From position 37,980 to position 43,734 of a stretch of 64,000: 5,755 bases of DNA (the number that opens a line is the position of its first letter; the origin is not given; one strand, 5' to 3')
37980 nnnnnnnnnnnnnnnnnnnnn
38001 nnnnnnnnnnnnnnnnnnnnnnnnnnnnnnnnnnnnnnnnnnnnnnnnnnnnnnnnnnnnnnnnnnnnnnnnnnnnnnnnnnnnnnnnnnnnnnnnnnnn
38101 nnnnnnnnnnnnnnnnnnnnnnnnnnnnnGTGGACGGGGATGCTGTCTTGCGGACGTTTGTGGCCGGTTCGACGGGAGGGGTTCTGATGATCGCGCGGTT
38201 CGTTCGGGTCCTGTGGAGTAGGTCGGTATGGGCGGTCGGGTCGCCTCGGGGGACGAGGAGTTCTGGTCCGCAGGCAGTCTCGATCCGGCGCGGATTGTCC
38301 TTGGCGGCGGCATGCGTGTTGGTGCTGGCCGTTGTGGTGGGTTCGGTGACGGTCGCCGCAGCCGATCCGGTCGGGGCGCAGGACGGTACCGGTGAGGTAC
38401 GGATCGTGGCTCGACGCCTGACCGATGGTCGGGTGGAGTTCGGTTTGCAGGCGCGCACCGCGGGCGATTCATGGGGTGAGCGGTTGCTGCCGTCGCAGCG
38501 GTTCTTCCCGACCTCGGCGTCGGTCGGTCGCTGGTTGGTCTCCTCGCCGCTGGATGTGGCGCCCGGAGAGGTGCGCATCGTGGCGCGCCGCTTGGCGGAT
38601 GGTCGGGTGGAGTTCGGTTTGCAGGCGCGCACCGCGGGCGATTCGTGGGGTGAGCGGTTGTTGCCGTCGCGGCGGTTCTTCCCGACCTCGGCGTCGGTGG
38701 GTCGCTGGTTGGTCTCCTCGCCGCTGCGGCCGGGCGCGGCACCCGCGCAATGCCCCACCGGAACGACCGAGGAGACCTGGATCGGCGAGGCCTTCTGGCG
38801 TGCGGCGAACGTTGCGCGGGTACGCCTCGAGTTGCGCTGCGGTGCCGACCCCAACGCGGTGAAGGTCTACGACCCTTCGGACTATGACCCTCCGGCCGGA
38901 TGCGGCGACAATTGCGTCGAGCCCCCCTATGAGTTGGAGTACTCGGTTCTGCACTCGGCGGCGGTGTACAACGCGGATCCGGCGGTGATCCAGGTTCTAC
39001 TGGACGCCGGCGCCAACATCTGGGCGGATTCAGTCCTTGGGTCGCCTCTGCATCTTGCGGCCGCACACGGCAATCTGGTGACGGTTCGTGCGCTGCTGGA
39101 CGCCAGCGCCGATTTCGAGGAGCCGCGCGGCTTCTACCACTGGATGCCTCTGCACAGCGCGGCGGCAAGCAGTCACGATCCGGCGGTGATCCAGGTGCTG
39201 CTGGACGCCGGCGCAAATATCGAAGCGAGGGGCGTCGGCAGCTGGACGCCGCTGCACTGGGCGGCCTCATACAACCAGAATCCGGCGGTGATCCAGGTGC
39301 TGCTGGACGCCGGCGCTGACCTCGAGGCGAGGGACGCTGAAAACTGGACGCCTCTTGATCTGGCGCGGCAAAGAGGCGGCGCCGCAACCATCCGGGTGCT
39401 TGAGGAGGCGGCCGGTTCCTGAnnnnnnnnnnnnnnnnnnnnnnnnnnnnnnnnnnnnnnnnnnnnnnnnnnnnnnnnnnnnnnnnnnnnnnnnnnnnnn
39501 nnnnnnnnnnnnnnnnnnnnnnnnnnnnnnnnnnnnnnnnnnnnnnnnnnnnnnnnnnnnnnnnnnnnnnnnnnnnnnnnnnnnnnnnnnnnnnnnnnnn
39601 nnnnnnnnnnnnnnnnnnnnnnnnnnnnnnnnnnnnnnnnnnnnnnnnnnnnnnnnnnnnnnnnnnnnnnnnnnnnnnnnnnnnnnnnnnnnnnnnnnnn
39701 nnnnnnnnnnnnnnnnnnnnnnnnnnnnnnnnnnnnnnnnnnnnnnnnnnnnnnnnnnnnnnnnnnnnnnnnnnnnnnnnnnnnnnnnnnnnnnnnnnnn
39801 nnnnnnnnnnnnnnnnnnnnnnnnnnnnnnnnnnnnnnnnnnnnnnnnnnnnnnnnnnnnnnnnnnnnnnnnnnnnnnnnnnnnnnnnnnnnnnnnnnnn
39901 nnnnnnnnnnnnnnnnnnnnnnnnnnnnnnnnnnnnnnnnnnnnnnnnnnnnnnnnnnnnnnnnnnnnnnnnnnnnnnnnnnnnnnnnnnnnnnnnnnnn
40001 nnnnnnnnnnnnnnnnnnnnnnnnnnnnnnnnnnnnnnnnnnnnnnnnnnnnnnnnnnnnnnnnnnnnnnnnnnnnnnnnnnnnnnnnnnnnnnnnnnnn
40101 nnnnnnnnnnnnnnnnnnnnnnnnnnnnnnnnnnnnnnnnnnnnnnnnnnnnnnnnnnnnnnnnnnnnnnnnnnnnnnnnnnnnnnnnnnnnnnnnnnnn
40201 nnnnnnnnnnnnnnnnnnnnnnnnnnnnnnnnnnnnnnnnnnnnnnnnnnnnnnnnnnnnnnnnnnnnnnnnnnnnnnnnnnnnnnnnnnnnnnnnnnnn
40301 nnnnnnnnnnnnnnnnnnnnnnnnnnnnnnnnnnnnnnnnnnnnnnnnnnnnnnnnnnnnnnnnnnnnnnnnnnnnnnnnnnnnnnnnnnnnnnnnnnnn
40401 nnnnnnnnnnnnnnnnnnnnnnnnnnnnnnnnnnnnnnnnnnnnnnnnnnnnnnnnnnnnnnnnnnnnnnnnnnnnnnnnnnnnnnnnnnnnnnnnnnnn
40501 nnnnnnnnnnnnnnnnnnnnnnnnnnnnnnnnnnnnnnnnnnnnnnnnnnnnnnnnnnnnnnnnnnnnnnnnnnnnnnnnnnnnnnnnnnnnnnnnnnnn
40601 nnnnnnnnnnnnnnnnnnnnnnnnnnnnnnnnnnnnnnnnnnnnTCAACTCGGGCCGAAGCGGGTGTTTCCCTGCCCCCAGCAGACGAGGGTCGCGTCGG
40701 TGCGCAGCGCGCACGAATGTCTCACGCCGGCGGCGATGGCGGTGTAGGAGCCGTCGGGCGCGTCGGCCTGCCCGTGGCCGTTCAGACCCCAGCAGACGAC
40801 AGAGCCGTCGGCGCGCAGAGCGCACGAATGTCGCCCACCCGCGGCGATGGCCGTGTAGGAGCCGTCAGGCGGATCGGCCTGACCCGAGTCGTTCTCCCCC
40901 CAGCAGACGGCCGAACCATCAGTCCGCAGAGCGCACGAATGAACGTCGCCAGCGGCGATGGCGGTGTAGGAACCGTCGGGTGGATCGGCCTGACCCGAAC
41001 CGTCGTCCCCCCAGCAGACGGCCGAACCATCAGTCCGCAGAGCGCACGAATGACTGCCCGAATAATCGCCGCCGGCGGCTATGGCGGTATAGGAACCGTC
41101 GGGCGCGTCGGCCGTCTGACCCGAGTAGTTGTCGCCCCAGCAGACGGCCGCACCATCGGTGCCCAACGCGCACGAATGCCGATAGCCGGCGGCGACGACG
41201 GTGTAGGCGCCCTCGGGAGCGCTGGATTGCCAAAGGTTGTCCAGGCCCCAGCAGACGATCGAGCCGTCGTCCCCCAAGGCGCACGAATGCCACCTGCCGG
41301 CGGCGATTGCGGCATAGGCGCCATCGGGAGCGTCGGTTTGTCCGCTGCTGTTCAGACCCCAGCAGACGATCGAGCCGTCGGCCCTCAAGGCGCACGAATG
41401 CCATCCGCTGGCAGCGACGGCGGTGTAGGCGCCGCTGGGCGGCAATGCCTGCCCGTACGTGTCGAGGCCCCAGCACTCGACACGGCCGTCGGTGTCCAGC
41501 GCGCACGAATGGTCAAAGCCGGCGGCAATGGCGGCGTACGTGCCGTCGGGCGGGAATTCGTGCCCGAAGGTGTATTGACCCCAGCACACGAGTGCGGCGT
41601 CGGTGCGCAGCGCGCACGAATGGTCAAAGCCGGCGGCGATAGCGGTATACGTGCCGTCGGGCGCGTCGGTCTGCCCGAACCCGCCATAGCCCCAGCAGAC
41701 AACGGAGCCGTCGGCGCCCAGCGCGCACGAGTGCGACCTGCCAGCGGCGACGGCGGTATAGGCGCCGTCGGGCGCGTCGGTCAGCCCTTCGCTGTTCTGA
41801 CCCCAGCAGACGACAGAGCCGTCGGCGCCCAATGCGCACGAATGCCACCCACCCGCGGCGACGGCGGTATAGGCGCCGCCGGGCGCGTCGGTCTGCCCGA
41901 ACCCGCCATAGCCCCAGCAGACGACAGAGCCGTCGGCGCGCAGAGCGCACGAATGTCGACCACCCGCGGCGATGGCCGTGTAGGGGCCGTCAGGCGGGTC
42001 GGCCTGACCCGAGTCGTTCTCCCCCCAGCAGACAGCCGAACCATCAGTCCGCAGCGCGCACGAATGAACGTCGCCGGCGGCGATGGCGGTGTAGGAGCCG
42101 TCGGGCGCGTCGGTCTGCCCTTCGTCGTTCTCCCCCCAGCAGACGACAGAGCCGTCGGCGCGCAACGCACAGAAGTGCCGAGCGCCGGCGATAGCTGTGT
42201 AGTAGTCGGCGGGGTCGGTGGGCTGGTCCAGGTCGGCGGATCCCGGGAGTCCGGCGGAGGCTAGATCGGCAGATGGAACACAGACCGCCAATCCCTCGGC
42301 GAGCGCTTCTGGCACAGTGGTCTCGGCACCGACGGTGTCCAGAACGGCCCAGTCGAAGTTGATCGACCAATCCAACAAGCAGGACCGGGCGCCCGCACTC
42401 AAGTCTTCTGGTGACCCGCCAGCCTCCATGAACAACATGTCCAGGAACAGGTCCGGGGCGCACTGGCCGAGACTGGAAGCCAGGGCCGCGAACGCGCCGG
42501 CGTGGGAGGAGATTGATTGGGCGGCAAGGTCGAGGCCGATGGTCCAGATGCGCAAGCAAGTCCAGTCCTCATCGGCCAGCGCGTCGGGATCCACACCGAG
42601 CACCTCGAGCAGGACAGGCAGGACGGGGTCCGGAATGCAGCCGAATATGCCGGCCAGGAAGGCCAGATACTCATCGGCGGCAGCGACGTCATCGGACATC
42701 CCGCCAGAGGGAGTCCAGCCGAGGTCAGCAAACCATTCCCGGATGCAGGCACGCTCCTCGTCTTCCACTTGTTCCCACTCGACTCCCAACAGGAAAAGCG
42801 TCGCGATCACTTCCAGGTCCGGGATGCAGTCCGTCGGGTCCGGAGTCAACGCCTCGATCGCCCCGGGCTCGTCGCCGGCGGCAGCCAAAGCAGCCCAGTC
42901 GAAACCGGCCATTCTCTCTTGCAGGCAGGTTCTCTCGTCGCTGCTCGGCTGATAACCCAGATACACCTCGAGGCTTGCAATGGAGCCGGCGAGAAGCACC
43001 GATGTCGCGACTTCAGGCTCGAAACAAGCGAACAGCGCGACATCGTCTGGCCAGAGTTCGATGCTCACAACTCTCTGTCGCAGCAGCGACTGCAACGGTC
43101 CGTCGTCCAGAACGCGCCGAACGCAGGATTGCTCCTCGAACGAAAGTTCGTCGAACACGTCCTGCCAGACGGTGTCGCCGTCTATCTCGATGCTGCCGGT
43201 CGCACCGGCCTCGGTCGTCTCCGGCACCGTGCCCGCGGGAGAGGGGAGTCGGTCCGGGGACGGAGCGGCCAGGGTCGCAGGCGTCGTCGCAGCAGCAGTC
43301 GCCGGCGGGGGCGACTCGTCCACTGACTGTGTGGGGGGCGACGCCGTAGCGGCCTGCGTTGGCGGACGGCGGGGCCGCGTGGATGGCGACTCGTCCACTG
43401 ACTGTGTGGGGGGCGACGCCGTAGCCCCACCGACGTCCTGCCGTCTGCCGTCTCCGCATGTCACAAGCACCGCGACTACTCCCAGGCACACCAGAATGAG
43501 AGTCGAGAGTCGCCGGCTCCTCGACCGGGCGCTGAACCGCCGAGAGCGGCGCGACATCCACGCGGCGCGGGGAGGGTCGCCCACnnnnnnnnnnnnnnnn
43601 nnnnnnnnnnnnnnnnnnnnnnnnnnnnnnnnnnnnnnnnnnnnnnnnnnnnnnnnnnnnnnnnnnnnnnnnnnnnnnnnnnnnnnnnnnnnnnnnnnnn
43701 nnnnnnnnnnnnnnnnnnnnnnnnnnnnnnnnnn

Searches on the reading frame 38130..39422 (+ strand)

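Call 76: search_protein_families(library=pfam, proteins=[window:38130-39422:+], max_evalue=0.001)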
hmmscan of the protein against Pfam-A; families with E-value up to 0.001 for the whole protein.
window:38130-39422:+ (430 aa): 6 families
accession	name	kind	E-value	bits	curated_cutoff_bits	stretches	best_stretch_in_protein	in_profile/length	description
PF00023.36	Ank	-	6.8e-23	79.9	21.1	1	372-402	3-32/33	Ankyrin repeat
PF13606.12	Ank_3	-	8.7e-20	68.9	22.3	1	372-399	3-29/30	Ankyrin repeat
PF12796.13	Ank_2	-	9e-20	71.5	27.3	2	274-366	1-88/90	Ankyrin repeats (3 copies)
PF13637.12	Ank_4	-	9e-15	54.9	22.7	2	341-392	1-50/50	Ankyrin repeats (many copies)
PF13857.12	Ank_5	-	1.2e-12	48.2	27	1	357-412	1-56/56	Ankyrin repeats (many copies)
PF24521.3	Ank_KRIT1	-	4.7e-06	26.8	80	1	305-418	20-131/149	KRIT1 ankyrin-repeats domain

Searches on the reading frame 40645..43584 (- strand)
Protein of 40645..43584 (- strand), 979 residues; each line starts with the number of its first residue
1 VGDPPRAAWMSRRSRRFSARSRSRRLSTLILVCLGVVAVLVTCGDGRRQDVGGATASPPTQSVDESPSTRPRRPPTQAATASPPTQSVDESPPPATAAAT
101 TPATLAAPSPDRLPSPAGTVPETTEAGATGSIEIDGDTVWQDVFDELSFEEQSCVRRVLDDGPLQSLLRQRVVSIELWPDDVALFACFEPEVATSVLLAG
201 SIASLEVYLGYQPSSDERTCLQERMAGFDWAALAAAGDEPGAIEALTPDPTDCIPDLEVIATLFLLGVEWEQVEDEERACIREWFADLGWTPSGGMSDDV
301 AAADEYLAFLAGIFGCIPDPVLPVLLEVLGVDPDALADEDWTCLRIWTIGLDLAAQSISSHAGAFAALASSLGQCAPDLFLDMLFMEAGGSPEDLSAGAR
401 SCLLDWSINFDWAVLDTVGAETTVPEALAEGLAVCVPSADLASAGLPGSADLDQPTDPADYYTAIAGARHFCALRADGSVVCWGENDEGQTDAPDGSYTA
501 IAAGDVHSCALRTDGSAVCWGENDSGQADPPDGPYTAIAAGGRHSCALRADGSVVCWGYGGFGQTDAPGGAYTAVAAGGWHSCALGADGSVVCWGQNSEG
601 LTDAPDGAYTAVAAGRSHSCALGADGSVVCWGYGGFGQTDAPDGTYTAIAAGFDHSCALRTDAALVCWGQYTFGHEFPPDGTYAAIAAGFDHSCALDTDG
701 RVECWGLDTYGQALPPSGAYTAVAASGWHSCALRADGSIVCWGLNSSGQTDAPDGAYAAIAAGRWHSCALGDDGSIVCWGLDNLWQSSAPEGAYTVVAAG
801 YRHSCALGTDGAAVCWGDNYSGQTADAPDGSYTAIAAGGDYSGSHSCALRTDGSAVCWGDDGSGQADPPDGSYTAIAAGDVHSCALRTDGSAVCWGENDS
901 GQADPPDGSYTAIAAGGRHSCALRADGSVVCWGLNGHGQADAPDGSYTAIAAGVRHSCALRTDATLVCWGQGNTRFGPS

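Call 76: search_protein_families(library=pfam, proteins=[window:40645-43584:-], max_evalue=0.001)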
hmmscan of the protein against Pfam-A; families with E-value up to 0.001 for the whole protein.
window:40645-43584:- (979 aa): 2 families
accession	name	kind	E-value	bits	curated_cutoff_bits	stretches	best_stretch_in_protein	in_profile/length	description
PF13540.12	RCC1_2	-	5.9e-128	414.4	22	14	911-939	2-30/30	Regulator of chromosome condensation (RCC1) repeat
PF25390.1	WD40_RLD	-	8.9e-69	233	150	3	721-974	34-327/363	RCC1-like domain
